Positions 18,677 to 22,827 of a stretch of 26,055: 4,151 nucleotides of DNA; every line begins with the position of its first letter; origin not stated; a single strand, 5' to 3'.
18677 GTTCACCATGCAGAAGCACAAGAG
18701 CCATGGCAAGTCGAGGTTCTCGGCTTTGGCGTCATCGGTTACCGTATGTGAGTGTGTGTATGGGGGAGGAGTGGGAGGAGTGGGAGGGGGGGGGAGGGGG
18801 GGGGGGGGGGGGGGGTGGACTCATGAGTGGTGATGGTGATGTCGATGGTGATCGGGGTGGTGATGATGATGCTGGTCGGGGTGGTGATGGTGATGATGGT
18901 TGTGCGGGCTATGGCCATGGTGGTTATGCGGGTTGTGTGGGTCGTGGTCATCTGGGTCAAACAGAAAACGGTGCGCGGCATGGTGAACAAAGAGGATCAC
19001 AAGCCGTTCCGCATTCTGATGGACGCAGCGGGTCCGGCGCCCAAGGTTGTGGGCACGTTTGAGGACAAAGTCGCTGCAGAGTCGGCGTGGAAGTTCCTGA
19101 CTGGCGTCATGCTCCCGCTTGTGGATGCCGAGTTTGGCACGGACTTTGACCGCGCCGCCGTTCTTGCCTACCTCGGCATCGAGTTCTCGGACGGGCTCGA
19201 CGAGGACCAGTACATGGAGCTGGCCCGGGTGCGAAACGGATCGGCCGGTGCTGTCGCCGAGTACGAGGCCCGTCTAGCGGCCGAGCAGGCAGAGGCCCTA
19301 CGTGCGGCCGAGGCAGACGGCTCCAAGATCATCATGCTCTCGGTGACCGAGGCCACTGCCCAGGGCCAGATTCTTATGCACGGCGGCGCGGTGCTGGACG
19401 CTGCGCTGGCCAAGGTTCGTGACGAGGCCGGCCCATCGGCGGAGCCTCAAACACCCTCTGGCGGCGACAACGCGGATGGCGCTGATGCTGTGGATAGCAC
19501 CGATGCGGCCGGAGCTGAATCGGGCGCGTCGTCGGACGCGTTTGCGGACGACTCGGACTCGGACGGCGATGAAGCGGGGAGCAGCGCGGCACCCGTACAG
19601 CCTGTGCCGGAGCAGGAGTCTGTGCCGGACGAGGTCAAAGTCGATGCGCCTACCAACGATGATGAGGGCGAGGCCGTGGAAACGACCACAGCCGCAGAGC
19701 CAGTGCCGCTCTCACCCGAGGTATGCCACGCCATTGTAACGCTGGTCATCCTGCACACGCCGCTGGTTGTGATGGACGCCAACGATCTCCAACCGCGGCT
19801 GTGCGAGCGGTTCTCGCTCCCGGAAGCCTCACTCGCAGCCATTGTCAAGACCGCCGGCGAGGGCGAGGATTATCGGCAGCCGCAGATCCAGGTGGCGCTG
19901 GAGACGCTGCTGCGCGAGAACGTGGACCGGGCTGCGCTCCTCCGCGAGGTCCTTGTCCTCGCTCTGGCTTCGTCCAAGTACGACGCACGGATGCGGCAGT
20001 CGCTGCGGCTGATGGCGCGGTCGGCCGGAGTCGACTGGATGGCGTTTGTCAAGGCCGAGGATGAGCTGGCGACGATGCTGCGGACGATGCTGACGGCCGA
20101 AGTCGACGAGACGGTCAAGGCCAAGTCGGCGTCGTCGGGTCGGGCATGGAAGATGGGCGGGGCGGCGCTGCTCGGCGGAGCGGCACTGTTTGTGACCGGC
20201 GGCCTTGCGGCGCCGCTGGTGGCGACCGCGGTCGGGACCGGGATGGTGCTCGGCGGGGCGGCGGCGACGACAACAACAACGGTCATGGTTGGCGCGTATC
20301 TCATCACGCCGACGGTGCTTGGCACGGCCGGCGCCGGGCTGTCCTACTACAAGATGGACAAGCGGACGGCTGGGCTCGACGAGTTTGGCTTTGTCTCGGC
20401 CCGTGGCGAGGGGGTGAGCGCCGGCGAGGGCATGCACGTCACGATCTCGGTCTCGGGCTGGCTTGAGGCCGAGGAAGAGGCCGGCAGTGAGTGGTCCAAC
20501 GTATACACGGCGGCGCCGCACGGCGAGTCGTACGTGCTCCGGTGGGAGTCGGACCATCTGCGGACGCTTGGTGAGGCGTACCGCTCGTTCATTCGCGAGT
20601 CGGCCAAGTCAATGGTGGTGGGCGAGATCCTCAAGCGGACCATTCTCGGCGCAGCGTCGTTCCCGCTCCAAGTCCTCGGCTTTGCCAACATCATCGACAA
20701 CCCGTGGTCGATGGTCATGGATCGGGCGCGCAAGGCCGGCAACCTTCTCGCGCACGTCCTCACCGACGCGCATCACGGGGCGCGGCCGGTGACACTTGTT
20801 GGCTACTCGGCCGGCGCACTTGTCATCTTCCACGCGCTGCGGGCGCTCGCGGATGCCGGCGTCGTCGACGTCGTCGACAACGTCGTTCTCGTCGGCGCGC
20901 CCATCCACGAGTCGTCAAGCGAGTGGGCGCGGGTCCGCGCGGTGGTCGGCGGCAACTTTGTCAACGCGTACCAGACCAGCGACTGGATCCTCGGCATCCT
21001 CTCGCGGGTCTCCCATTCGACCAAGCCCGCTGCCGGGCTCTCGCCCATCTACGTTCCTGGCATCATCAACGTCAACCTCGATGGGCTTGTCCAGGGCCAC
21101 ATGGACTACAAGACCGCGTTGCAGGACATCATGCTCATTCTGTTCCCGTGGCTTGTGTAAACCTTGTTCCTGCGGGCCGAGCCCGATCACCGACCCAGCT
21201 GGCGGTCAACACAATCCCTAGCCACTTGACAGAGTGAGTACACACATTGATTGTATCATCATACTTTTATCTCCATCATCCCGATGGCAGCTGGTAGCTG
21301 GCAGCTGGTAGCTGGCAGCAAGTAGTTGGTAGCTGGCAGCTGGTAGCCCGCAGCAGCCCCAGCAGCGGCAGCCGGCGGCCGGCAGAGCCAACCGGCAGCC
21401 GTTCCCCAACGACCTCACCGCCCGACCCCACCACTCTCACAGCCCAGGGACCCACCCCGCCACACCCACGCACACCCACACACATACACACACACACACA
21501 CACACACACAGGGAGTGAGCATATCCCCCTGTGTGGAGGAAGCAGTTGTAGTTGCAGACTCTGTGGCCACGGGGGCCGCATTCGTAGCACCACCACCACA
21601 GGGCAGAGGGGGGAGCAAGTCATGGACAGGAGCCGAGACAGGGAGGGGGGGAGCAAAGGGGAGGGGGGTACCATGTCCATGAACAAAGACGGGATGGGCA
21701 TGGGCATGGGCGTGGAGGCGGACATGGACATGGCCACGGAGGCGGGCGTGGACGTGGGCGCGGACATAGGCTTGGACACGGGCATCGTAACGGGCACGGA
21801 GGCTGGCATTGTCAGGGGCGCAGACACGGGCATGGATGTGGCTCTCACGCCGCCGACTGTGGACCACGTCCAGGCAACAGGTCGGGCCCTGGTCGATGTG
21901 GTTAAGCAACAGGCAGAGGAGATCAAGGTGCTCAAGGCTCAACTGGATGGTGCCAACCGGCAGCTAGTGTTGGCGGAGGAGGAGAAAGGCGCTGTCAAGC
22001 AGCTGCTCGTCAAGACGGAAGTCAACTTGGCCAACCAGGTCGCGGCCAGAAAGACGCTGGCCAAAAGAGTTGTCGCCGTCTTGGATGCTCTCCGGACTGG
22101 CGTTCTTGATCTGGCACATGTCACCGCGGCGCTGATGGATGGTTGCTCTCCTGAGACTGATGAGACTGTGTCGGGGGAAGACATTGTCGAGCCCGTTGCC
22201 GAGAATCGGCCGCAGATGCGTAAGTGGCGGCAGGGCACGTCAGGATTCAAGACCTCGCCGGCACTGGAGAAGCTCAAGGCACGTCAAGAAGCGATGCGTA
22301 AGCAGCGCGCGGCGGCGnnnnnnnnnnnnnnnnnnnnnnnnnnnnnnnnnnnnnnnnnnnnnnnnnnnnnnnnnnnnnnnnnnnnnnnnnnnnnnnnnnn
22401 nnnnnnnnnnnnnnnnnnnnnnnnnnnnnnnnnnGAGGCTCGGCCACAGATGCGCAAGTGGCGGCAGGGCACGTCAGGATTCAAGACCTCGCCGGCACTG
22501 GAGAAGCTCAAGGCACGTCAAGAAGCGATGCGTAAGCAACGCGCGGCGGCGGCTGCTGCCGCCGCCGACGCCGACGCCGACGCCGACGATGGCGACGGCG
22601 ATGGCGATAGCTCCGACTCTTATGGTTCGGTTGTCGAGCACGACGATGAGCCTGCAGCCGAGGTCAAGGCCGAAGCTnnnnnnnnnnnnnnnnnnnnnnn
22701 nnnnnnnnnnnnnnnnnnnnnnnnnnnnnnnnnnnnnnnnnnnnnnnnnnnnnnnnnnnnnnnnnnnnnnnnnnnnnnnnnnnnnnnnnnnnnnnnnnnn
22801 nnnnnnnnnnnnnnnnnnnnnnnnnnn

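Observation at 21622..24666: Novel protein with four near-identical 79-aa tandem repeats (basic amphipathic segment plus poly-Ala plus acidic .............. tract)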

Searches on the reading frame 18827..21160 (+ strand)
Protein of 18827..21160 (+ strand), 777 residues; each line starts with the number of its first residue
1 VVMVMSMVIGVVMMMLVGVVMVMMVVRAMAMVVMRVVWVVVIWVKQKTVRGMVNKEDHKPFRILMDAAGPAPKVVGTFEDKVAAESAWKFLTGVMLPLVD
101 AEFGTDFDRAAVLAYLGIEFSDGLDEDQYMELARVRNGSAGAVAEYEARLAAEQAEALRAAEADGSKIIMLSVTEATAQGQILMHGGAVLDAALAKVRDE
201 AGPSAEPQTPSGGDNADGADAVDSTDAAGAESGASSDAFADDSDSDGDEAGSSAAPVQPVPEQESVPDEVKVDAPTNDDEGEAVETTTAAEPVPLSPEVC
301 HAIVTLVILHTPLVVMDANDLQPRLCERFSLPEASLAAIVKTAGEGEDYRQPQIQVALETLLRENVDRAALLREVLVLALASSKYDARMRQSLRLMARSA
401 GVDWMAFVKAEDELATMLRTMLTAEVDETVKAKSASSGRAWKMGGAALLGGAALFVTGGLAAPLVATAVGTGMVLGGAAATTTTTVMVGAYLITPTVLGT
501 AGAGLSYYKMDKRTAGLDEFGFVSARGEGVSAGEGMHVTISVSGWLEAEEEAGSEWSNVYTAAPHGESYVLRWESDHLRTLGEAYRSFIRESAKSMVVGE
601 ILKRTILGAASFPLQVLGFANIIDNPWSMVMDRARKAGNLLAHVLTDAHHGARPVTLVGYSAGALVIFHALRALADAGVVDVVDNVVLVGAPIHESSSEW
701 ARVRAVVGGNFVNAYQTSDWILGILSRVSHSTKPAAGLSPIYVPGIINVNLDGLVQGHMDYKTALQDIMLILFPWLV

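Call 5: search_protein_families(library=pfam, proteins=[window:18827-21160:+], max_evalue=0.1)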
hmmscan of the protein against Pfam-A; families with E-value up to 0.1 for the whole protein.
window:18827-21160:+ (777 aa): 5 families
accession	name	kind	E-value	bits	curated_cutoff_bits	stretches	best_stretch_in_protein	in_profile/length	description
PF05277.18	DUF726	-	8.9e-84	281.8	22.6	1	440-769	6-337/343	Protein of unknown function (DUF726)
PF01083.28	Cutinase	-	0.0036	17.7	25.9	1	655-697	81-122/173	Cutinase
PF00561.26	Abhydrolase_1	-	0.0046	17.1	25.8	1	648-708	64-117/245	alpha/beta hydrolase fold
PF08237.17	PE-PPE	-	0.032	14.1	21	1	629-698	24-98/228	PE-PPE domain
PF00975.26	Thioesterase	-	0.042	14.5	26.4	0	648-700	61-111/226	Thioesterase domain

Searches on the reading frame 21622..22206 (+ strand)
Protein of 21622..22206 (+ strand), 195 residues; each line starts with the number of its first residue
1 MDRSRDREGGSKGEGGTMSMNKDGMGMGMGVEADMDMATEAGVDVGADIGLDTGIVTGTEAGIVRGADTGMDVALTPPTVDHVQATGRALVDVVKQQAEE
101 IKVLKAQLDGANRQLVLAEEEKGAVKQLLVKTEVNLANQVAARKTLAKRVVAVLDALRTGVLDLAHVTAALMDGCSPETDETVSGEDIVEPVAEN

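Call 13: search_protein_families(library=pfam, proteins=[window:21622-22206:+], max_evalue=10)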
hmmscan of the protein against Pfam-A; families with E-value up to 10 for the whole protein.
window:21622-22206:+ (195 aa): 2 families
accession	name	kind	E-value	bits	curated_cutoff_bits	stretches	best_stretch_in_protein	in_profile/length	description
PF23874.1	Phage_Hfq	-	0.021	15.4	24.2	1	50-104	34-93/98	Hfq-like protein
PF23735.1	KIF9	-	0.15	12.7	31.9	1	88-167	35-115/140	Kinesin-like protein KIF9 domain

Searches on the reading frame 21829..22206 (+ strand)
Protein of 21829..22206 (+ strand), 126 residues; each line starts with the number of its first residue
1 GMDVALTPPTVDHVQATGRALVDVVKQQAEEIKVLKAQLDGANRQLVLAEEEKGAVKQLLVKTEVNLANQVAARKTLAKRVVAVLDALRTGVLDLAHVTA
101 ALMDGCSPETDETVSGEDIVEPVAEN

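Call 41: find_related_loci(query=window:21829-22206:+, collection=metagenome_contigs, flank=5000)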
Query window:21829-22206:+ (126 aa) in metagenome_contigs; peptide patterns used: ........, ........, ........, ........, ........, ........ (x = any residue, [..] = any of these).
274 stretches matched a pattern, but none encodes a relative of the query by tblastn (E <= 1e-3).

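Call 46: predict_structure(protein=window:21829-22206:+)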
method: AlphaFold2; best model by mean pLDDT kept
length: 126 residues; sequences in the alignment: 1
mean_pLDDT: 84.5   pTM: 0.40
mean pLDDT of the five models: 84.5, 84.5, 83.0, 81.0, 63.5
residues with pLDDT >= 90: 73; 70-90: 25; 50-70: 27; < 50: 1
segments of 3 or more residues with pLDDT < 50: none
pLDDT, mean of each block of 10 residues (from residue 1): 70 89 94 95 91 91 95 96 96 88 64 59 61
secondary structure, 60 per line:
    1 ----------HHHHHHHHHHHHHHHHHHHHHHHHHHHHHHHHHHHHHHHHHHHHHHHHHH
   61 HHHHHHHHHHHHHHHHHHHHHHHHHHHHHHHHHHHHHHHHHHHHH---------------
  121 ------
elements in order: H11-105

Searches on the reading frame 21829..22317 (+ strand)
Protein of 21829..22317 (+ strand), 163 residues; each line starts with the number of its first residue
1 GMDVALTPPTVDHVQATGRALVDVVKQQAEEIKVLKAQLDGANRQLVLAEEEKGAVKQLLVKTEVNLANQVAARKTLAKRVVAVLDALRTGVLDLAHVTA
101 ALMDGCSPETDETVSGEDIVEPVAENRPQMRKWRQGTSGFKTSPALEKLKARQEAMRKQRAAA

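Call 23: find_homologous_proteins(query=window:21829-22317:+, max_evalue=10)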
Query window:21829-22317:+: 253 candidates shared short words with the query, none scored E <= 10.

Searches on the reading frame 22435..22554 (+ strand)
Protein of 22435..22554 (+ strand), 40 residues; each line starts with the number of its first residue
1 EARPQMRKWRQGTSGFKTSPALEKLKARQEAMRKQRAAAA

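Call 36: find_homologous_proteins(query=A1, max_evalue=10)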
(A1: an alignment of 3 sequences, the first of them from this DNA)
Query A1 (3 sequences): 11 candidates shared short words with the query, none scored E <= 10.

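Call 40: find_related_loci(query=A1, collection=metagenome_contigs, flank=5000)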
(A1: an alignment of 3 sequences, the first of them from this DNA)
Query A1 (40 aa) in metagenome_contigs; peptide patterns used: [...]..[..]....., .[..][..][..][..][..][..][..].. (x = any residue, [..] = any of these).
600 stretches matched a pattern, but none encodes a relative of the query by tblastn (E <= 1e-3).

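Call 47: search_solved_structures(query=A1, max_evalue=10, show_alignments=5)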
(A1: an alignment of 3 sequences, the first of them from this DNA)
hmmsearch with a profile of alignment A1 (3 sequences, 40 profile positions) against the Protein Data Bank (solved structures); distinct sequences matched with E-value up to 10: 4.
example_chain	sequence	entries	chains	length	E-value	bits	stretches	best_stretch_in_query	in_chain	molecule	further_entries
5wxv_A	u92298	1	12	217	0.15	15.3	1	7-29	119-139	Isochorismate lyase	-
5xo1_A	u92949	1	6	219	0.15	15.3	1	7-29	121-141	Isochorismate lyase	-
7zhj_f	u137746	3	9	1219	0.19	14.9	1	16-35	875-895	Pore-forming tail tip protein pb2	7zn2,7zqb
7zqp_j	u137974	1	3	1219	0.19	14.9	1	16-35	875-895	Probable tape measure protein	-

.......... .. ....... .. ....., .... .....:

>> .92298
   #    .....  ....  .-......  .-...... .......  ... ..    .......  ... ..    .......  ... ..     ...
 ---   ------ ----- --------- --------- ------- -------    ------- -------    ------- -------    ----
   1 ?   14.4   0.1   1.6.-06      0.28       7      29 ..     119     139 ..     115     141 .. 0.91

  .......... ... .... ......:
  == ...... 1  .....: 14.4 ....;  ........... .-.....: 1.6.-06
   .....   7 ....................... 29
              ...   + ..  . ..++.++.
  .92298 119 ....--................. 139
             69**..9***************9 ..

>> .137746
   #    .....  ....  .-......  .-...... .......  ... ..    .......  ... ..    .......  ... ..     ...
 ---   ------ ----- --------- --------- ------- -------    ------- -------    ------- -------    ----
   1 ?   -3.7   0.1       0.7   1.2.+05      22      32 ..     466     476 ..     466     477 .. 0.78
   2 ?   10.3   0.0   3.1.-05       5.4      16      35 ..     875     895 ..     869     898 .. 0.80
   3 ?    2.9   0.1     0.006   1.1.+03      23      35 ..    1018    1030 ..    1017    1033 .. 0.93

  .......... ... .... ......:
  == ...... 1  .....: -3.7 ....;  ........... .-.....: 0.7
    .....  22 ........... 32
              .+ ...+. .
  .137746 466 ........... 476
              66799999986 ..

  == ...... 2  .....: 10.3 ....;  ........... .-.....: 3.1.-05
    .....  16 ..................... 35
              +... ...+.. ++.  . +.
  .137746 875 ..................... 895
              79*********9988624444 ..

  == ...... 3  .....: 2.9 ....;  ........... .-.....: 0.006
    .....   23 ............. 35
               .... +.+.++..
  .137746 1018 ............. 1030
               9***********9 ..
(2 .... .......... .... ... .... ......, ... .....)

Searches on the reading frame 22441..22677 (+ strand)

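Call 13: search_protein_families(library=pfam, proteins=[window:22441-22677:+], max_evalue=10)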
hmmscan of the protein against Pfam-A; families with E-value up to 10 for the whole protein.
window:22441-22677:+ (79 aa): 1 family
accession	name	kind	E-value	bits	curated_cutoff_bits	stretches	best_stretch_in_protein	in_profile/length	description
PF07941.16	K_channel_TID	-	0.00023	22.1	25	1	27-57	31-60/75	Potassium channel Kv1.4 tandem inactivation domain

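Call 25: search_protein_families(library=ncbifam, proteins=[window:22441-22677:+], max_evalue=1)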
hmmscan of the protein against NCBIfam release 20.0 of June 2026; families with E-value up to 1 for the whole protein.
window:22441-22677:+ (79 aa): 0 families
